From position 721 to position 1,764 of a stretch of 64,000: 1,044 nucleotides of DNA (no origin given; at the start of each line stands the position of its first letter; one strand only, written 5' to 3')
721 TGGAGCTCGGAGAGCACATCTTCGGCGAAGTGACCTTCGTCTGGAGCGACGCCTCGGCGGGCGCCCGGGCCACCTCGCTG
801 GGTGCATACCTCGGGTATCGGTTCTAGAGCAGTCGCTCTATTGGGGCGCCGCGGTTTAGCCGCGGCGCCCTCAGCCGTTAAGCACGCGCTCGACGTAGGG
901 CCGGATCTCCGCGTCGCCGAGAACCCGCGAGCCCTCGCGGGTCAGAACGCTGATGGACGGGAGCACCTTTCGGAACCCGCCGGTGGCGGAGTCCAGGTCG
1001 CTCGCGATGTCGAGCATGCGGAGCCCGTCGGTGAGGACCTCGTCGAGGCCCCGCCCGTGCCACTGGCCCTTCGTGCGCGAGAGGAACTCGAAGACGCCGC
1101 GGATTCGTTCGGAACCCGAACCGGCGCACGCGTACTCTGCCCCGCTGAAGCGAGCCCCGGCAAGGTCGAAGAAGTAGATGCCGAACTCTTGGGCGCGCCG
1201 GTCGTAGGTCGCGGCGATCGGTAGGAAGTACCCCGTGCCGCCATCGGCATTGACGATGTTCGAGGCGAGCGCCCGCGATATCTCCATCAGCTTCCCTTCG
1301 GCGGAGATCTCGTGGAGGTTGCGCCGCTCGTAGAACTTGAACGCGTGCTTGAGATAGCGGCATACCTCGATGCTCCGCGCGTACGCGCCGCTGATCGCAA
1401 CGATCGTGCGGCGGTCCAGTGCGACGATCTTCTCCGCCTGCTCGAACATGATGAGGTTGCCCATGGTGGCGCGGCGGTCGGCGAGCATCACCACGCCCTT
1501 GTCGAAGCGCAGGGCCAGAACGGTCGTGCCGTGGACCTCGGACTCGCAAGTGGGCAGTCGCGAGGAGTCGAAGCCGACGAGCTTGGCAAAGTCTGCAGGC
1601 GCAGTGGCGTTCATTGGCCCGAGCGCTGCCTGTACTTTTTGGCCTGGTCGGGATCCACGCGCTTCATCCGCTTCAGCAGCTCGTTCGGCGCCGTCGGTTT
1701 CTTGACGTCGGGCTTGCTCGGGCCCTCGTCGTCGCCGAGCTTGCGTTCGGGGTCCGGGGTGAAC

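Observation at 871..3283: Truncated Pup/UBact-proteasome locus: dop-like, UBact and prcB with no alpha subunit, Mpa ATPase or PafA next to them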

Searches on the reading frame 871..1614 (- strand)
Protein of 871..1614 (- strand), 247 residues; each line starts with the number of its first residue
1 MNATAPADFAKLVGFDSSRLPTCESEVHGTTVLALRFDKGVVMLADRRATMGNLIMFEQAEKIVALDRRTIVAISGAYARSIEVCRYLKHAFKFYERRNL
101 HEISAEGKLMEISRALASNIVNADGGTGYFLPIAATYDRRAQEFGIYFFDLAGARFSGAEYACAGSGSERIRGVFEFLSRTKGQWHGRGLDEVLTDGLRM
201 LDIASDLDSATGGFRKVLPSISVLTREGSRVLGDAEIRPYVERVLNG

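Call 4: search_protein_families(library=pfam, proteins=[window:871-1614:-], max_evalue=0.1)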
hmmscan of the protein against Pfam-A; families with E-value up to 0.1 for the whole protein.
window:871-1614:- (247 aa): 1 family
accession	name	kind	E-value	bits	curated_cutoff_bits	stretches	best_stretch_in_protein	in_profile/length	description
PF00227.31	Proteasome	-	2.5e-23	83.2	22.4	1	28-177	3-151/189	Proteasome subunit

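Call 18: search_solved_structures(query=window:871-1614:-, max_evalue=0.01, show_alignments=2)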
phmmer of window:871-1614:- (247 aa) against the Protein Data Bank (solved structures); distinct sequences matched with E-value up to 0.01: 175 (the best 60 are shown).
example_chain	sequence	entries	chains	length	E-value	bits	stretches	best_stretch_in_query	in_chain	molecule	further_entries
2jay_A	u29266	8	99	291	4.3e-16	62.6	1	27-235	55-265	PROTEASOME | Proteasome subunit beta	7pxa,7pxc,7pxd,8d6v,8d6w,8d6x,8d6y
2h6j_H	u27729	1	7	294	1.3e-15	61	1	26-230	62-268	Proteasome beta-type subunit 1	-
3mka_C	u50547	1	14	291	2.2e-15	60.2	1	27-235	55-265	Proteasome subunit beta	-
1q5r_H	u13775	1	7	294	1.4e-14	57.6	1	26-230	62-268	proteasome beta-type subunit 1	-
6ocw_H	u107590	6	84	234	6.3e-14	55.5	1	30-237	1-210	Proteasome subunit beta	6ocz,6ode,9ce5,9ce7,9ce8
2fhg_H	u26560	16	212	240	6.8e-14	55.4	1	30-237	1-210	proteasome, beta subunit | Proteasome (Beta subunit) PrcB | Proteasome subunit beta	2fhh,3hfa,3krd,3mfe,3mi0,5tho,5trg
10mt_L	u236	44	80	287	1.6e-13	54.2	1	6-213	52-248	Proteasome subunit beta type-5 | Proteasome component PRE2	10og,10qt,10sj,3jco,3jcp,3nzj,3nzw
9ceb_O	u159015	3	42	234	1.7e-13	54.1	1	31-237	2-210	Proteasome subunit beta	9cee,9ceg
3h6f_C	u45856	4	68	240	1.9e-13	53.9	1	31-237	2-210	Proteasome (Beta subunit) PrcB | Proteasome subunit beta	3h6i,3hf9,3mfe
5lzp_A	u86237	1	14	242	1.9e-13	53.9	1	31-237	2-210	Proteasome subunit beta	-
1q5q_H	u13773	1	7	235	2.5e-13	53.5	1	30-230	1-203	proteasome beta-type subunit 1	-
4cr2_5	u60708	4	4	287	4.1e-13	52.8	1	6-213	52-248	PROTEASOME COMPONENT PRE2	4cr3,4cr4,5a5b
9y0l_L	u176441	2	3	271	6.9e-13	52.1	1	28-170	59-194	Proteasome subunit beta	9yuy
8fz5_L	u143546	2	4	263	1.3e-12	51.2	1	27-176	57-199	Proteasome subunit beta type-5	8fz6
22mm_R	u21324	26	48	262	1.3e-12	51.1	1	26-175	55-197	Proteasome subunit beta type-5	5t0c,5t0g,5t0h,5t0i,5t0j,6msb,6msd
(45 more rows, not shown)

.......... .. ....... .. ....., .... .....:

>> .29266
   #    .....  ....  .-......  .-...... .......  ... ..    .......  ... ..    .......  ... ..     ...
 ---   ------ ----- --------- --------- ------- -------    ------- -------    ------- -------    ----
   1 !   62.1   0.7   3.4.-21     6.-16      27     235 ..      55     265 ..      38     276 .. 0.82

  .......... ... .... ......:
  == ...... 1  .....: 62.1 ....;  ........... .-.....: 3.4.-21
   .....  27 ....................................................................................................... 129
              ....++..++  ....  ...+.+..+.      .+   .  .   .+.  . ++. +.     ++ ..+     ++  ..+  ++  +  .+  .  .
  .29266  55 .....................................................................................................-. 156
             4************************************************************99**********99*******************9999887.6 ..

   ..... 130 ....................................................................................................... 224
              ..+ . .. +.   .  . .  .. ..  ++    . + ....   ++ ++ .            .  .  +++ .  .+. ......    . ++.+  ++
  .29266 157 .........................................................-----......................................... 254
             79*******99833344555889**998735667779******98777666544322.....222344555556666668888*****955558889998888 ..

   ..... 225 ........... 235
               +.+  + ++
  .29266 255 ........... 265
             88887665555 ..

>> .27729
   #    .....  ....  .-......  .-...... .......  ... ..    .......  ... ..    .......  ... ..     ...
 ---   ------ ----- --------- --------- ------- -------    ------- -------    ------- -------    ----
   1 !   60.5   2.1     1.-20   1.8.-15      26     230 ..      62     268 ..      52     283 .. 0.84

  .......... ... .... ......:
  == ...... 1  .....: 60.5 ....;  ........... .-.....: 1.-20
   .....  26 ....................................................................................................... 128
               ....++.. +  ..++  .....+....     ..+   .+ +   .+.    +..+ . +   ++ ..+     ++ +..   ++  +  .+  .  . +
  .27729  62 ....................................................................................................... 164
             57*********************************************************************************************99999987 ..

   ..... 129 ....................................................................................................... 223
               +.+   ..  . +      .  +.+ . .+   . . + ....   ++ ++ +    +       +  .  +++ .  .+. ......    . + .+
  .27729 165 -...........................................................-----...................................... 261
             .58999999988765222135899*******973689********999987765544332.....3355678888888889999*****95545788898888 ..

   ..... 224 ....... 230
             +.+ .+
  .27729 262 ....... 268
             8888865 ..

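Call 23: find_homologous_proteins(query=window:871-1614:-, max_evalue=0.00001)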
Query window:871-1614:- (247 aa): 1463 proteins with E <= 0.00001 among 3215 candidates; the best 120 are listed.
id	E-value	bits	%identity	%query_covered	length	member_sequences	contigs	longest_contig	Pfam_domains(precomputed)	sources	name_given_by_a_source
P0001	6.3e-153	525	98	100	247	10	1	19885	PF00227.32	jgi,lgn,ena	-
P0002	4.2e-129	447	81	100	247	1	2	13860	PF00227.32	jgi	jgi:proteasome beta subunit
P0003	2.0e-124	432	81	99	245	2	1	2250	PF00227.32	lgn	-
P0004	1.2e-123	429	80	100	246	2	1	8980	PF00227.32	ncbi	-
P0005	4.5e-123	427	78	100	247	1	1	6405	PF00227.32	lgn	-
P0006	4.0e-122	424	79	100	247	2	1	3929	PF00227.32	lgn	-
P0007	8.2e-122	423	80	99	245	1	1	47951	PF00227.32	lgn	-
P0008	1.6e-121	422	77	100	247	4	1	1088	PF00227.32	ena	-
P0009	2.1e-121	422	79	100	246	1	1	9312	PF00227.32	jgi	jgi:proteasome beta subunit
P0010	2.5e-119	415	76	100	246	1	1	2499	PF00227.32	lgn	-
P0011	4.7e-119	414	79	100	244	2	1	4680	PF00227.32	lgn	-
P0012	9.6e-118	410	74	100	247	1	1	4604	PF00227.32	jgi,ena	-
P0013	3.7e-116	405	75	100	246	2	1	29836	PF00227.32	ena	-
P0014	6.6e-116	404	74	100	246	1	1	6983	PF00227.32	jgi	jgi:proteasome beta subunit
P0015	6.8e-116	404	75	99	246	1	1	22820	PF00227.32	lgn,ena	-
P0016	1.3e-115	403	74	100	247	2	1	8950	PF00227.32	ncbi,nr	ncbi:MAG: proteasome subunit alpha [Armatimonadetes bacterium]|nr:proteasome subunit alpha [Armatimo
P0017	1.4e-115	403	75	100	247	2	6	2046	PF00227.32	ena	-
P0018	2.3e-115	402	77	100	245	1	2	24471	PF00227.32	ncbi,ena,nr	ncbi:MAG TPA: hypothetical protein VNI20_11890 [Fimbriimonadaceae bacterium]|nr:hypothetical protein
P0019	3.8e-115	401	74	100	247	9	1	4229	PF00227.32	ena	-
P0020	4.4e-115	401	76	100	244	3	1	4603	PF00227.32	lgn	-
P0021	2.1e-114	399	75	100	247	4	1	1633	PF00227.32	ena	-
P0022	1.1e-112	393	72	99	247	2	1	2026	PF00227.32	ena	-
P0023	1.2e-109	384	72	99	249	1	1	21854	PF00227.32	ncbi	-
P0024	3.7e-108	379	74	94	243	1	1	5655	PF00227.32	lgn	-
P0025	6.0e-107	375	71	98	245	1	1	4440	PF00227.32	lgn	-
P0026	1.6e-106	373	77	89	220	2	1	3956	PF00227.32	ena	-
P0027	2.8e-105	369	69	99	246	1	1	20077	PF00227.32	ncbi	-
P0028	1.2e-104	367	71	98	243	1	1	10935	PF00227.32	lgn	-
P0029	8.9e-103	361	69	100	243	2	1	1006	PF00227.32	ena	-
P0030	1.5e-102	360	68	100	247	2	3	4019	PF00227.32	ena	-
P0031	3.6e-102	359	68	100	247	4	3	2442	PF00227.32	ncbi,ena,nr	ncbi:MAG: proteasome subunit alpha [Planctomycetes bacterium]|nr:proteasome subunit alpha [Planctomy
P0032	1.5e-101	357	70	96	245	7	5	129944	PF00227.32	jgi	-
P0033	4.1e-101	356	67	99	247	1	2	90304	PF00227.32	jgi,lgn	jgi:proteasome beta subunit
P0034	1.0e-100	354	68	96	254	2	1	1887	PF00227.32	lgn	-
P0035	1.6e-100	354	70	96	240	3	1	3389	PF00227.32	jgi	-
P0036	1.8e-100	354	69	96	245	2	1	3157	PF00227.32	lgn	-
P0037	1.8e-100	353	67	98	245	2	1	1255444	PF00227.32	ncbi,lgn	-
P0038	3.1e-100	353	67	96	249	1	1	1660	PF00227.32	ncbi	-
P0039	6.3e-100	352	66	96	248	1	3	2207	PF00227.32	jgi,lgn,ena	-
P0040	8.7e-100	351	66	100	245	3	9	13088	PF00227.32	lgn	-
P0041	2.7e-99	350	66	98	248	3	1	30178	PF00227.32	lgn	-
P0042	6.2e-99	348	70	96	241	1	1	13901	PF00227.32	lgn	-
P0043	1.5e-98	347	67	99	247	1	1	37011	PF00227.32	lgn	-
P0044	3.3e-98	346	68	96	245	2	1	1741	PF00227.32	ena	-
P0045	3.4e-98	346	66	100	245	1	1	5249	PF00227.32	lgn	-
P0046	1.0e-97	344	66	100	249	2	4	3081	PF00227.32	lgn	-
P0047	1.4e-97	344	65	100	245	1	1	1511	PF00227.32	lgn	-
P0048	1.3e-96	341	64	99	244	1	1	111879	PF00227.32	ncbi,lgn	-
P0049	2.6e-96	340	68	96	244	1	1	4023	PF00227.32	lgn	-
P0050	5.1e-96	339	64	99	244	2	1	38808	PF00227.32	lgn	-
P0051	1.2e-95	338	65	97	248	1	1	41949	PF00227.32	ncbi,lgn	-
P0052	1.3e-95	338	79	79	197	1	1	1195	PF00227.32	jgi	jgi:proteasome beta subunit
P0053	2.1e-95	337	67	94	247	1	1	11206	PF00227.32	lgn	-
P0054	2.7e-95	337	65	97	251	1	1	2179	PF00227.32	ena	-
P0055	9.0e-95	335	68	96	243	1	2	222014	PF00227.32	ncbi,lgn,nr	ncbi:hypothetical protein QPK87_10540 [Kamptonema cortianum]|nr:hypothetical protein [Geitlerinema s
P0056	1.1e-94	335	63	100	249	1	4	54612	PF00227.32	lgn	-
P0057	1.4e-94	334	63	100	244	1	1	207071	PF00227.32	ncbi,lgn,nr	ncbi:MAG: proteasome subunit alpha [Armatimonadetes bacterium]|nr:proteasome subunit alpha [Armatimo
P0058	1.5e-94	334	64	99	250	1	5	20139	PF00227.32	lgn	-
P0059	1.9e-94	334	64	100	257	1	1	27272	PF00227.32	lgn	-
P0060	2.3e-94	334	64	96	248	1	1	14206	PF00227.32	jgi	-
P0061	2.5e-94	333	62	99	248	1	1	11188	PF00227.32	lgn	-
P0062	3.1e-94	333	68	93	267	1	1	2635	PF00227.32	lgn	-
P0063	3.6e-94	333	64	100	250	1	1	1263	PF00227.32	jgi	-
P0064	4.8e-94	332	65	96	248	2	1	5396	PF00227.32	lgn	-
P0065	5.3e-94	332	63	96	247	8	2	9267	PF00227.32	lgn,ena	-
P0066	5.6e-94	332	61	99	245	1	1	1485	PF00227.32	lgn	-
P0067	6.3e-94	332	65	96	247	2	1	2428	PF00227.32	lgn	-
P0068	6.6e-94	332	66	99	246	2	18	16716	PF00227.32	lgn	-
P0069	7.5e-94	332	66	94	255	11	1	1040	PF00227.32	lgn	-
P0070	9.9e-94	331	63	98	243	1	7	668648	PF00227.32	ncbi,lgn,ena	-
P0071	1.0e-93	331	67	93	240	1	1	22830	PF00227.32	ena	-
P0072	1.6e-93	331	64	100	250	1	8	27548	PF00227.32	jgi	jgi:proteasome beta subunit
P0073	1.7e-93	331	65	98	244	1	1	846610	PF00227.32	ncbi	-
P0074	1.9e-93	331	66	96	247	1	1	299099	PF00227.32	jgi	jgi:proteasome beta subunit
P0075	2.1e-93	330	65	97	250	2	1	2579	PF00227.32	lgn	-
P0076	2.4e-93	330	65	96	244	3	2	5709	PF00227.32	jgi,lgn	jgi:proteasome beta subunit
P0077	4.1e-93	329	64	97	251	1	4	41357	PF00227.32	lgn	-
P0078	5.6e-93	329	67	92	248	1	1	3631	PF00227.32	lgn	-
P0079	6.1e-93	329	70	89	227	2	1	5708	PF00227.32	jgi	jgi:proteasome beta subunit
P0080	8.2e-93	328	63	99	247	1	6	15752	PF00227.32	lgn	-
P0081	1.2e-92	328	63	100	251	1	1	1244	PF00227.32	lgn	-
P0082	1.2e-92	328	63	96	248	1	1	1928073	PF00227.32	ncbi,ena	-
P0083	1.4e-92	328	67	92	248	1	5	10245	PF00227.32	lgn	-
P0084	1.8e-92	327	63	99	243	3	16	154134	PF00227.32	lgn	-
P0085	1.9e-92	327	66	93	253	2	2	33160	PF00227.32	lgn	-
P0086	2.2e-92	327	64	97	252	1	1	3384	PF00227.32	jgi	jgi:proteasome beta subunit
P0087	2.9e-92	327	63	96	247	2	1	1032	PF00227.32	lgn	-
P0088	3.4e-92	326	63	96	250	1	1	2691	PF00227.32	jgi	-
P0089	3.5e-92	326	64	98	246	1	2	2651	PF00227.32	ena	-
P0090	5.4e-92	326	63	99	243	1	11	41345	PF00227.32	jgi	jgi:proteasome beta subunit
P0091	5.6e-92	326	62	100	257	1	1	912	PF00227.32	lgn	-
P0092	6.8e-92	325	62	98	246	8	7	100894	PF00227.32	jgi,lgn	jgi:proteasome beta subunit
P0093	7.4e-92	325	63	96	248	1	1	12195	PF00227.32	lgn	-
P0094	7.6e-92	325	63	96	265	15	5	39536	PF00227.32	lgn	-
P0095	8.7e-92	325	63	96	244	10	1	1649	PF00227.32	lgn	-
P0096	9.2e-92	325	63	100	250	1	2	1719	PF00227.32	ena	-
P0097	9.5e-92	325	62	99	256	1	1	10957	PF00227.32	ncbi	-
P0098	1.1e-91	325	66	93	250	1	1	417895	PF00227.32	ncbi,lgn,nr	ncbi:MAG: proteasome subunit alpha [Armatimonadetes bacterium]|nr:proteasome subunit alpha [Armatimo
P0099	1.2e-91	325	65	96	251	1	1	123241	PF00227.32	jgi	jgi:proteasome beta subunit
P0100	1.3e-91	325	65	96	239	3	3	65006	PF00227.32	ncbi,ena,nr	ncbi:MAG TPA: hypothetical protein PKA27_04830 [Fimbriimonadaceae bacterium]|nr:hypothetical protein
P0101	1.4e-91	324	63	100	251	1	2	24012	PF00227.32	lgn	-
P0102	1.5e-91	324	63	99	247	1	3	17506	PF00227.32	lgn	-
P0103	1.8e-91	324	62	99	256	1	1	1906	PF00227.32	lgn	-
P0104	2.0e-91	324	63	98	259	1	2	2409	PF00227.32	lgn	-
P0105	2.4e-91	324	63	99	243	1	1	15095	PF00227.32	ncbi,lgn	-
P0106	2.4e-91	324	62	99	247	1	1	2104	PF00227.32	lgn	-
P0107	3.1e-91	323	62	100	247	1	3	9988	PF00227.32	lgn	-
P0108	3.2e-91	323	63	100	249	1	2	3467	PF00227.32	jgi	jgi:proteasome beta subunit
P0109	3.4e-91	323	65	96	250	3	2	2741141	PF00227.32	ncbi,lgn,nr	ncbi:MAG: hypothetical protein KF884_11740 [Fimbriimonadaceae bacterium]|nr:hypothetical protein [Fi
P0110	6.1e-91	322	63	95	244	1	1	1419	PF00227.32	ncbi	-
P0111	6.2e-91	322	61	99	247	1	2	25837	PF00227.32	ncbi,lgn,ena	-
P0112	7.0e-91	322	64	96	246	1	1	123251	PF00227.32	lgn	-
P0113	7.8e-91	322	61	100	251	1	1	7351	PF00227.32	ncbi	-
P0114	8.2e-91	322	65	96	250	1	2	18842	PF00227.32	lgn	-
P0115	1.0e-90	322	63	99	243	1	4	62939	PF00227.32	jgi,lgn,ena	-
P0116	1.1e-90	321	66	96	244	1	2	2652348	PF00227.32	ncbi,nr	ncbi:MAG: hypothetical protein KIT11_08355 [Fimbriimonadaceae bacterium]|nr:hypothetical protein [Fi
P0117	1.2e-90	321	63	100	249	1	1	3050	PF00227.32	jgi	jgi:proteasome beta subunit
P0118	1.4e-90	321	62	98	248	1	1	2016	PF00227.32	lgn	-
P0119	1.5e-90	321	62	100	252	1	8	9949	PF00227.32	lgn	-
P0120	1.5e-90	321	65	94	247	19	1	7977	PF00227.32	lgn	-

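Call 24: find_encoding_contigs(protein=P0001, flank=10000, max_places=4)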
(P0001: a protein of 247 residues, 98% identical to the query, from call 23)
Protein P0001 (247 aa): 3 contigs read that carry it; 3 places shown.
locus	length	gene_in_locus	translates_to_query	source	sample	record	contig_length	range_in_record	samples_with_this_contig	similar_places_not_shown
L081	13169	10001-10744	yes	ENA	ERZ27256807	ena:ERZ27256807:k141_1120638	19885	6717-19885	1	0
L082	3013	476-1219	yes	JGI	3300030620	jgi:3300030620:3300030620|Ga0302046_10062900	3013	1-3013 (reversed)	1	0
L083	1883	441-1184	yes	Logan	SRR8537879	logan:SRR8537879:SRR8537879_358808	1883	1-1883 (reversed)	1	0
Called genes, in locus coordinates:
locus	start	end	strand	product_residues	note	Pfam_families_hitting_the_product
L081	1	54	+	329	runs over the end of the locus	PF01118:Semialdhyde_dh, PF22698:Semialdhyde_dhC_1, PF02774:Semialdhyde_dhC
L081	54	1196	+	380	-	PF01960:ArgJ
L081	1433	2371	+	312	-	PF00056:Ldh_1_N, PF02866:Ldh_1_C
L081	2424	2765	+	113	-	PF00903:Glyoxalase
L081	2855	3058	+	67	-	-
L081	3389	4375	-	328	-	PF00108:Thiolase_N (weak), PF08545:ACP_syn_III, PF08541:ACP_syn_III_C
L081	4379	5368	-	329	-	PF02504:FA_synthesis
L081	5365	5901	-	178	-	PF02620:YceD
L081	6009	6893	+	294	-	PF08668:HDOD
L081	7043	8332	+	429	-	-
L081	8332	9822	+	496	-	PF03136:Pup_ligase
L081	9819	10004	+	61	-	PF20513:UBact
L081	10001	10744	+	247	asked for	PF00227:Proteasome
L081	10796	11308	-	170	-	-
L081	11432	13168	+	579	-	?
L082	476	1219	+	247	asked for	PF00227:Proteasome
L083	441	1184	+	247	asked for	PF00227:Proteasome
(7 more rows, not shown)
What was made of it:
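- Tried and rejected: A 98%-identical beta (P0001) gave the needed neighbouring contig instead (call 24).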

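Call 25: search_protein_families(library=pfam, proteins=[L081:11432-13168:+, L081:7043-8332:+, L081:10796-11308:-], max_evalue=0.01)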
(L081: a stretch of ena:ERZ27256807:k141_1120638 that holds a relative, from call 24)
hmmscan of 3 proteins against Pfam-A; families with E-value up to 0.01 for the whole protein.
L081:11432-13168:+ (579 aa): 1 family
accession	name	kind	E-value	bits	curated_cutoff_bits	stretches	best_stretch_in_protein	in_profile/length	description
PF02092.22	tRNA_synt_2f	-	1.2e-150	503.4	29.2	1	4-542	1-535/536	Glycyl-tRNA synthetase beta subunit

L081:7043-8332:+ (429 aa): 0 families

L081:10796-11308:- (170 aa): 2 families
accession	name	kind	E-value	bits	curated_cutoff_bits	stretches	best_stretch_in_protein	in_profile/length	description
PF13505.12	OMP_b-brl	-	0.0064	17.1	28.7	0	6-170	5-175/175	Outer membrane protein beta-barrel domain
PF24653.1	Phage_OMP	-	0.0097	16.6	27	0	108-170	58-122/122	Cyanophage outer membrane protein like beta barrel domain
